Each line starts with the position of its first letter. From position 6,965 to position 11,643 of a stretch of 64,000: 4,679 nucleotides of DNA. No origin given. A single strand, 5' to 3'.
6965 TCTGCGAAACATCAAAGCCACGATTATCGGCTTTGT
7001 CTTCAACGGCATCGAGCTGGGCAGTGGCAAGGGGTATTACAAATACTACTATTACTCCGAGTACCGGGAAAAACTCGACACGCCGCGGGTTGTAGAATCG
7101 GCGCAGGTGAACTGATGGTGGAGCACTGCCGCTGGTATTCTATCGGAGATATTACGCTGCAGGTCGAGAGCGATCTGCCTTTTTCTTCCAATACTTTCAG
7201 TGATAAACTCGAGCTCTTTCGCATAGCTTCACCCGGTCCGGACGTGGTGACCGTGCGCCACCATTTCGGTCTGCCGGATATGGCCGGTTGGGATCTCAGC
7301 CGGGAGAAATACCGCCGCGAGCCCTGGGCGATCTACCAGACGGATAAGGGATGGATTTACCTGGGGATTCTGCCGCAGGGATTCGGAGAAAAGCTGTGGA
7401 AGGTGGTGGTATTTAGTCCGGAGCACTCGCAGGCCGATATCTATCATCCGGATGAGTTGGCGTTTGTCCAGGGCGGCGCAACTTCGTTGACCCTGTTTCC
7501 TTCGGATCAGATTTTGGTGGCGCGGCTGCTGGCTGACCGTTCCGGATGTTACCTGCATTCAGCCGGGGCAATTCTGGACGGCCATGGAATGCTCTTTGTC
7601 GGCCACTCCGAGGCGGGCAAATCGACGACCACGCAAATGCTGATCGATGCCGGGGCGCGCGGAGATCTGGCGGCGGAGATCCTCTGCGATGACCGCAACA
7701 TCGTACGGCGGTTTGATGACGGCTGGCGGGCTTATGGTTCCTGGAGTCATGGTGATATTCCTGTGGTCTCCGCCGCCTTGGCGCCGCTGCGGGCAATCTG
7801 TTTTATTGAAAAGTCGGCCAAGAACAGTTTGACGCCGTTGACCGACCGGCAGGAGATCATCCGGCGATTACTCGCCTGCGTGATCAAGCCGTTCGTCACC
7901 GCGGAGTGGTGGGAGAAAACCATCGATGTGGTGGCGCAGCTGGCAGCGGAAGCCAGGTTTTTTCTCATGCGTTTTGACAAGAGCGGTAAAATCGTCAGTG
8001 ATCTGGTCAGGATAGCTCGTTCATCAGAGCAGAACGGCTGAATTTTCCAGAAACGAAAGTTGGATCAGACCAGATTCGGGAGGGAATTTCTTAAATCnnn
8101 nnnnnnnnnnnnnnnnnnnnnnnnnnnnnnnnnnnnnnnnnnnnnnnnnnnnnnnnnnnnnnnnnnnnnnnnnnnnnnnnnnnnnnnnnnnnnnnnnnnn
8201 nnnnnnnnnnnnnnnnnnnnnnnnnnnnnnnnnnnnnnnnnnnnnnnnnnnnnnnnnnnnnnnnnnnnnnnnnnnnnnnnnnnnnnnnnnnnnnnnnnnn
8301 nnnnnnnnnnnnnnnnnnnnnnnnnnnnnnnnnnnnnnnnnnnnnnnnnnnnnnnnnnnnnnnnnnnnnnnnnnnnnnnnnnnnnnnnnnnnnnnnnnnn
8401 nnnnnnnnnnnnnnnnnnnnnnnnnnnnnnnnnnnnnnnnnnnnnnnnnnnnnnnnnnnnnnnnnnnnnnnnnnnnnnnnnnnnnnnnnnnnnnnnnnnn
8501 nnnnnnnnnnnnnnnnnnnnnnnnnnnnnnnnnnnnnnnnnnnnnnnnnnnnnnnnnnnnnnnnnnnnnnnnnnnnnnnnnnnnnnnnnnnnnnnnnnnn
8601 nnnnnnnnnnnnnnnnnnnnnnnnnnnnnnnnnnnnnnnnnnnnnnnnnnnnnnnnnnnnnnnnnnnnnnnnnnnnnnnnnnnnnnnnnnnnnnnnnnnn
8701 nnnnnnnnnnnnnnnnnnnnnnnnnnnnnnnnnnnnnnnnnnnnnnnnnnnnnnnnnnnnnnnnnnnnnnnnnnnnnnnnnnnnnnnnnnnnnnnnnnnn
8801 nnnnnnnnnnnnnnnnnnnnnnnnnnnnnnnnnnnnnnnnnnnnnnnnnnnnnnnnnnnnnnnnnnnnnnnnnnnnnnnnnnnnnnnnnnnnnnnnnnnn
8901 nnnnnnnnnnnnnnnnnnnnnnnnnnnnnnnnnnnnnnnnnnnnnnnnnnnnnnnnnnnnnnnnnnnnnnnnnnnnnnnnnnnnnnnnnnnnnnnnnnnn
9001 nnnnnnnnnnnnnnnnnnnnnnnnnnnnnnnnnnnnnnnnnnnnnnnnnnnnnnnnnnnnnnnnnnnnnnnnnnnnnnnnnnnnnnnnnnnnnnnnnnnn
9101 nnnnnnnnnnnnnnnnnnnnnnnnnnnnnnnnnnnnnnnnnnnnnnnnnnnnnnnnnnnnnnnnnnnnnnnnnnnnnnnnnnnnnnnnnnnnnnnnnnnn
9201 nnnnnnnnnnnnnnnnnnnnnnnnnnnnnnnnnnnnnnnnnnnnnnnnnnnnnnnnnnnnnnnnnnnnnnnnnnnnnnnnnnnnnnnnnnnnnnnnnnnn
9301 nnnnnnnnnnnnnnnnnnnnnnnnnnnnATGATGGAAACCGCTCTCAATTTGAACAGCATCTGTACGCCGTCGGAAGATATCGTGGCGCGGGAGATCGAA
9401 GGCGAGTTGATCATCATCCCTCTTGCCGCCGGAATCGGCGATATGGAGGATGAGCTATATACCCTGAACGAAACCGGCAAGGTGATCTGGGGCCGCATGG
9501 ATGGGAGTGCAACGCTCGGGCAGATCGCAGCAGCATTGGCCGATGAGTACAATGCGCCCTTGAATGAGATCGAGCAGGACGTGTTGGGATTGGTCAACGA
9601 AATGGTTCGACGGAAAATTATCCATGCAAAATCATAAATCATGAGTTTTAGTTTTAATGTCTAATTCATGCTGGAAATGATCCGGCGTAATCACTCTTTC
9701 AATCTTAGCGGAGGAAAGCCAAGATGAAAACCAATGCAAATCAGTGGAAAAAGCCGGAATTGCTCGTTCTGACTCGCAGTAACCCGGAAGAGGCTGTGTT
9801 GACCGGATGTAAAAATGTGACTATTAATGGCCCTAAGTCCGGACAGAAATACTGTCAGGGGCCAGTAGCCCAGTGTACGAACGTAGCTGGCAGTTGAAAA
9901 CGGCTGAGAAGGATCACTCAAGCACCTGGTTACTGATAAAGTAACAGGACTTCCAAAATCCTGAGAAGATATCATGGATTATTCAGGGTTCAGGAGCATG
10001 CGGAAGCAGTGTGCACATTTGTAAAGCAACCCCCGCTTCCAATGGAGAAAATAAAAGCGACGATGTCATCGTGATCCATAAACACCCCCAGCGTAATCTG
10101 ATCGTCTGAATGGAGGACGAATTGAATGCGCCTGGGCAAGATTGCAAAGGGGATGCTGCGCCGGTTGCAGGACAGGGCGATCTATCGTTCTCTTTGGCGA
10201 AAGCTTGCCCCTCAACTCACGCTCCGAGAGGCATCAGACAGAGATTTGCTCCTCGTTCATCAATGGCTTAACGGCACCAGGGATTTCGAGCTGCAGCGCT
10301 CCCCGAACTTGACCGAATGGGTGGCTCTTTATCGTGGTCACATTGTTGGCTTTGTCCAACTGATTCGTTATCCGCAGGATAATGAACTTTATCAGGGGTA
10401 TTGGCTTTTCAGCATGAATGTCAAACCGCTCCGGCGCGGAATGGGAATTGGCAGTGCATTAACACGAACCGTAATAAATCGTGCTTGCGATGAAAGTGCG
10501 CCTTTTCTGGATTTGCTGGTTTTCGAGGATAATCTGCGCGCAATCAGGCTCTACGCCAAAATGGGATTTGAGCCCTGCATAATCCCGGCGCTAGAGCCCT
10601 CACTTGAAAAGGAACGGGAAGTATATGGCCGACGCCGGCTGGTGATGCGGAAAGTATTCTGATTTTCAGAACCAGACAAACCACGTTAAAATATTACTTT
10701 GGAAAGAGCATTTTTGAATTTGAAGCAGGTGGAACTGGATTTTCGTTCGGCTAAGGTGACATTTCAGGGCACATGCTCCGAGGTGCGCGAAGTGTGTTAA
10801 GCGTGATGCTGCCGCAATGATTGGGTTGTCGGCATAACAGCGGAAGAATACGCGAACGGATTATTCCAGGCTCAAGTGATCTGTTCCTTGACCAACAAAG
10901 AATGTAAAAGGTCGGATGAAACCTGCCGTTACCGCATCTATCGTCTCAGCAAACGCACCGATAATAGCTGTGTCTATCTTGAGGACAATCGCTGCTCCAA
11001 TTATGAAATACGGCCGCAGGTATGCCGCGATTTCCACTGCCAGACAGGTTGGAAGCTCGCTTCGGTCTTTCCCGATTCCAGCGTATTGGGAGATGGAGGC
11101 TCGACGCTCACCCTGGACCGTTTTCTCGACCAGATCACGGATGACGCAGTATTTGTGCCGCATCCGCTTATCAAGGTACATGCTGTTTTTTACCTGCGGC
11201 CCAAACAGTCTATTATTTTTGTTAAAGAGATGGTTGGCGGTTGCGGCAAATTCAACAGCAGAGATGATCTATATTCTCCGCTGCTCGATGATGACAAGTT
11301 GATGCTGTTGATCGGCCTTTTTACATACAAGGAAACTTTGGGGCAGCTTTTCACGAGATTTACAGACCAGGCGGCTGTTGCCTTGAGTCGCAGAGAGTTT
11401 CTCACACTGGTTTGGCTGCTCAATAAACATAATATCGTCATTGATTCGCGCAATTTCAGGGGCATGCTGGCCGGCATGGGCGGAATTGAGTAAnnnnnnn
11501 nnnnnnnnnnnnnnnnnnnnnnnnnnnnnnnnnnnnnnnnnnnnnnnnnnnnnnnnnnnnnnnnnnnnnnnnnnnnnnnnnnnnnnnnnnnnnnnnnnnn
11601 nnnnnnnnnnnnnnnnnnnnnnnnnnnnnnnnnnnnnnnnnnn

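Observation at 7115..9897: HprK-like kinase, rSAM/SPASM, PqqD and a Cys-peptide cassette translationally coupled to the Wzc BY-kinase of a polysaccharide locus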

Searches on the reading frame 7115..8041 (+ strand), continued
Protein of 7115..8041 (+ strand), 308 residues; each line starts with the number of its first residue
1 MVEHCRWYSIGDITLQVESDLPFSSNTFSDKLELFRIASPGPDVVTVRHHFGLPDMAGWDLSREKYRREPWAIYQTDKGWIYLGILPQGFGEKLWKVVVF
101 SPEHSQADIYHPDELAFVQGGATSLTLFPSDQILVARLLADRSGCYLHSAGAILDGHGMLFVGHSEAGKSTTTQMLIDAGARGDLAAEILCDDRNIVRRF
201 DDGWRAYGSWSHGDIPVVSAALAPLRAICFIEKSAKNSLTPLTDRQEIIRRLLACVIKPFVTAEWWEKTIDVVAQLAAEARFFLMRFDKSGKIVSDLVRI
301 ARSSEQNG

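Call 77: search_protein_representatives(alignment_id=A1)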
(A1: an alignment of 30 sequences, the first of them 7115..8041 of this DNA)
Query: 30 sequences, 304 profile positions. Proteins with E-value up to 0.001 (for the whole library): 9542; up to 1e-10: 3218; up to 1e-30: 248. The best 150 are listed.
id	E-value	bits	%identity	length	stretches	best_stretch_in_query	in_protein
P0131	3.3e-135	466.6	-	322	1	3-301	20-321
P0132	1.3e-133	461.4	-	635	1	2-302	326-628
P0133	3.5e-128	443.6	-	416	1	2-301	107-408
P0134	3.5e-126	437.0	-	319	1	5-302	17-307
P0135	1.4e-116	405.5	-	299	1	5-299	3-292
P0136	1.3e-115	402.3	-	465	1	3-301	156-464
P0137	1.5e-114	398.8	-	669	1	2-299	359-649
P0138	1.9e-112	391.9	-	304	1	3-297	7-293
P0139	1.9e-110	385.4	-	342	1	3-302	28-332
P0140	1.6e-109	382.3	-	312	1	5-301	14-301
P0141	5.8e-109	380.5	-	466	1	2-302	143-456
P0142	5.4e-108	377.3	-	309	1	4-301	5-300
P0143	2.3e-107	375.2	-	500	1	2-301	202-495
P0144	3.7e-107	374.5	-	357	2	91-301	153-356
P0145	1.8e-103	362.4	-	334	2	97-300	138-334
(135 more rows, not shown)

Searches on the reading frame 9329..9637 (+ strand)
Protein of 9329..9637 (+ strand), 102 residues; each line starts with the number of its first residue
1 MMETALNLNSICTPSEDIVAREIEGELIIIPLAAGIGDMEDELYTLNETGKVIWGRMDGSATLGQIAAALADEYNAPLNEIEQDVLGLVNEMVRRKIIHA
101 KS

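Call 5: search_protein_families(library=ncbifam, proteins=[window:9329-9637:+], max_evalue=0.01)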
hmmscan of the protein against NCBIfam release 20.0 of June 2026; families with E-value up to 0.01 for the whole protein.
window:9329-9637:+ (102 aa): 6 families
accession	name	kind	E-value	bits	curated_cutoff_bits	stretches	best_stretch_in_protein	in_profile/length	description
TIGR03859.1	PQQ_PqqD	equivalog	4.5e-09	36.1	46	1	43-99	26-81/81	pyrroloquinoline quinone biosynthesis peptide chaperone PqqD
NF033536.1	lasso_PqqD_Bac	exception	1.4e-07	31.6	80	1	10-99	4-87/88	lasso peptide biosynthesis PqqD family chaperone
NF033530.1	lasso_PqqD_Strm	exception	9.9e-07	28.9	70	1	41-97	21-77/78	lasso peptide biosynthesis PqqD family chaperone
TIGR04248.1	SCM_PqqD_rel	equivalog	0.00031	20.9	100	1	41-97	24-80/84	SynChlorMet cassette protein ScmD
NF002535.0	PRK02079.1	equivalog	0.0012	18.6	101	1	44-96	36-87/92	pyrroloquinoline quinone biosynthesis peptide chaperone PqqD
NF050069.2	PqqD_rel_WgkC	exception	0.0016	18.4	110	1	41-100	29-88/103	PqqD family peptide maturation chaperone WgkC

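Call 6: search_protein_families(library=pfam, proteins=[window:9329-9637:+], max_evalue=0.01)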
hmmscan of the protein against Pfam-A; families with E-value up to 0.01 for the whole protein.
window:9329-9637:+ (102 aa): 1 family
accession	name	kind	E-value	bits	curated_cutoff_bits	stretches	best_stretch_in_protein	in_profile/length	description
PF05402.18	PqqD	-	1.2e-15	58.1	23.4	1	41-98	10-67/67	Coenzyme PQQ synthesis protein D (PqqD)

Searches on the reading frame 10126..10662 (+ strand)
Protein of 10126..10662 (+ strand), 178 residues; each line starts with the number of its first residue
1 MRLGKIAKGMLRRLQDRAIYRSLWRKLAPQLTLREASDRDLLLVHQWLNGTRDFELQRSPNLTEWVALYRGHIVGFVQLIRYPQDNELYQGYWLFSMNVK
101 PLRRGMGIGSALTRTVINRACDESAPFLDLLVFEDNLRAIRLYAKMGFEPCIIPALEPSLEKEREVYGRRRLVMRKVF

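Call 5: search_protein_families(library=ncbifam, proteins=[window:10126-10662:+], max_evalue=0.01)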
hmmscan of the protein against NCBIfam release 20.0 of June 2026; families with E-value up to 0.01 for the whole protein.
window:10126-10662:+ (178 aa): 14 families
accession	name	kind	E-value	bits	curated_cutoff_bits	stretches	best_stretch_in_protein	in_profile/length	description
TIGR01575.1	rimI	equivalog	5.9e-10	39.4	86.4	1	61-149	30-113/132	ribosomal protein S18-alanine N-acetyltransferase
TIGR03103.1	trio_acet_GNAT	equivalog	1.5e-09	36.9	569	1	69-150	132-214/547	N-acetylglutaminylglutamine synthetase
NF040503.1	resist_ArsN1a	equivalog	3.6e-08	33.3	170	1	69-149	55-134/159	arsinothricin resistance N-acetyltransferase ArsN1 family A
NF002959.0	PRK03624.1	equivalog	1.6e-06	27.9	124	1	93-149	74-130/147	GNAT family acetyltransferase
NF007853.0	PRK10562.1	equivalog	2.5e-05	24.5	125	1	60-149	46-121/146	N-acetyltransferase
TIGR03448.1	mycothiol_MshD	equivalog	3.4e-05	23.3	163.1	1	94-149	231-286/294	mycothiol synthase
NF000487.1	stat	exception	7.4e-05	22.4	420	1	94-153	107-166/189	streptothricin N-acetyltransferase STAT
NF007527.0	PRK10140.1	equivalog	0.0002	21.2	236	1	60-149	49-137/162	N-acetyltransferase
TIGR03585.1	PseH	equivalog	0.00022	21.4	93.1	1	56-149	45-134/156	UDP-4-amino-4,6-dideoxy-N-acetyl-beta-L-altrosamine N-acetyltransferase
TIGR04431.1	N6_acetyl_AAC6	equivalog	0.00039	20.1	260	0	29-55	6-32/184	AacA4 family aminoglycoside N(6')-acetyltransferase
NF007025.1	PRK09491.1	equivalog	0.0004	20.3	173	1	94-149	65-120/145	ribosomal protein S18-alanine N-acetyltransferase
NF000048.1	AAC_6p_A40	exception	0.00062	19.3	400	0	28-51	5-28/184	aminoglycoside 6'-N-acetyltransferase AacA40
NF007807.0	PRK10514.1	equivalog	0.00065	19.6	134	1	95-151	74-125/147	acetyltransferase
NF012165.0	AAC_6p_set_A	equivalog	0.0038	16.9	280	0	104-149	102-148/177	aminoglycoside 6'-N-acetyltransferase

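Call 6: search_protein_families(library=pfam, proteins=[window:10126-10662:+], max_evalue=0.01)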
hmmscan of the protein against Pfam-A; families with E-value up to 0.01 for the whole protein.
window:10126-10662:+ (178 aa): 5 families
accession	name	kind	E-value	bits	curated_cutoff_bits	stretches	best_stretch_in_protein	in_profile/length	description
PF00583.31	Acetyltransf_1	-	6e-16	59.2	20.7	1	53-148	24-116/116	Acetyltransferase (GNAT) family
PF13508.13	Acetyltransf_7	-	2.2e-12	47.6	27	1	65-150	6-84/84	Acetyltransferase (GNAT) domain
PF13673.13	Acetyltransf_10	-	1.8e-06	28.4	23.6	1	59-151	28-110/128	Acetyltransferase (GNAT) domain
PF08445.16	FR47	-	5.2e-06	26.8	22.1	1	93-149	23-78/86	FR47-like protein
PF13302.13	Acetyltransf_3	-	7.6e-05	23.9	25.4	1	39-149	32-138/138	Acetyltransferase (GNAT) domain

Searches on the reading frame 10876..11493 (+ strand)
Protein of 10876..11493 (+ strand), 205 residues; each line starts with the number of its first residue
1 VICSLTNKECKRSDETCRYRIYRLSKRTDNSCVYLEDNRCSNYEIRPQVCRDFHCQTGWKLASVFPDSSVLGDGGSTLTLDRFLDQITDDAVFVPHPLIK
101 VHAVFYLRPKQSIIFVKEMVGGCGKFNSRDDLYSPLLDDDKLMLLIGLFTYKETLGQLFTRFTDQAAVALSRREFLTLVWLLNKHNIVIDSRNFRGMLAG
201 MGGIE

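Call 5: search_protein_families(library=ncbifam, proteins=[window:10876-11493:+], max_evalue=0.01)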
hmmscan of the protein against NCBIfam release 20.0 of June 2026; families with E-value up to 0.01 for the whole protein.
window:10876-11493:+ (205 aa): 0 families

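Call 6: search_protein_families(library=pfam, proteins=[window:10876-11493:+], max_evalue=0.01)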
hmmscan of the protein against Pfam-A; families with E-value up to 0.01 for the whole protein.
window:10876-11493:+ (205 aa): 1 family
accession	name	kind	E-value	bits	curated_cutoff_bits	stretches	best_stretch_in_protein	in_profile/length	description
PF03692.20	CxxCxxCC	-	0.00043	21.4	23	1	21-54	41-70/85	Putative zinc- or iron-chelating domain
